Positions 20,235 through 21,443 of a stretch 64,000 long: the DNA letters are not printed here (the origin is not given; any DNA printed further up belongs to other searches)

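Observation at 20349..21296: Single-chain pseudo-nucleotidyltransferase/HepT (HEPN) fusion with a 23-bp palindrome at its ribosome-binding site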

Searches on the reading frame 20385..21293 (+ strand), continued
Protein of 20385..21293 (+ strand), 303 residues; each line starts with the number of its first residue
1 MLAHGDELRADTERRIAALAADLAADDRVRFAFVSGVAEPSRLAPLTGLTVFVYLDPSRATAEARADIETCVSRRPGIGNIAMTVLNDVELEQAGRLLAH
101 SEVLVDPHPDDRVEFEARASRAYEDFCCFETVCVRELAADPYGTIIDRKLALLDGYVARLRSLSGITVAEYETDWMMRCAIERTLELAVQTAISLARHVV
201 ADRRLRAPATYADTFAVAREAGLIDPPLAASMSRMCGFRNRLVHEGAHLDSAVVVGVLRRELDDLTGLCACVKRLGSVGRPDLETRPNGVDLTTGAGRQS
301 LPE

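Call 92: search_protein_families(library=pfam, proteins=[P0030, P0031, P0043, P0029], max_evalue=1)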
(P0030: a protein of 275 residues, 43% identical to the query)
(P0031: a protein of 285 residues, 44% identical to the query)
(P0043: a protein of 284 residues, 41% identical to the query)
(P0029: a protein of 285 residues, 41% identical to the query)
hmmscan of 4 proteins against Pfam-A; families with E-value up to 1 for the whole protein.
P0030 (275 aa): 2 families
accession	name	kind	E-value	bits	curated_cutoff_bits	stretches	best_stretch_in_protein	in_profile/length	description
PF01934.22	HepT-like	-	6.5e-21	74.7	23.5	1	156-271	4-119/120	Ribonuclease HepT-like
PF20396.3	DUF6689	-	5.4e-05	23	27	1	140-230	177-266/275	Family of unknown function (DUF6689)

P0031 (285 aa): 2 families
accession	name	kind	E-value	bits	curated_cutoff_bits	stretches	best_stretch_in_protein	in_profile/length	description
PF01934.22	HepT-like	-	3.5e-21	75.6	23.5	1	166-281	4-119/120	Ribonuclease HepT-like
PF20396.3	DUF6689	-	7.5e-05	22.5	27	1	150-239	177-265/275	Family of unknown function (DUF6689)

P0043 (284 aa): 3 families
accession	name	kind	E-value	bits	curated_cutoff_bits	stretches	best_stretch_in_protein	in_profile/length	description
PF01934.22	HepT-like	-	4.9e-20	71.9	23.5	1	165-280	4-119/120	Ribonuclease HepT-like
PF20396.3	DUF6689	-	0.001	18.8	27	1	147-238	175-265/275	Family of unknown function (DUF6689)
PF12834.13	Phage_int_SAM_2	-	0.071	14.1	22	1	152-198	29-75/91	Phage integrase, N-terminal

P0029 (285 aa): 2 families
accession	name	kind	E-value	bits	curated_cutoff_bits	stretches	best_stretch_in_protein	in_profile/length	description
PF01934.22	HepT-like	-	6.1e-21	74.8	23.5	1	166-281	4-119/120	Ribonuclease HepT-like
PF20396.3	DUF6689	-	0.00051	19.8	27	1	150-240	177-266/275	Family of unknown function (DUF6689)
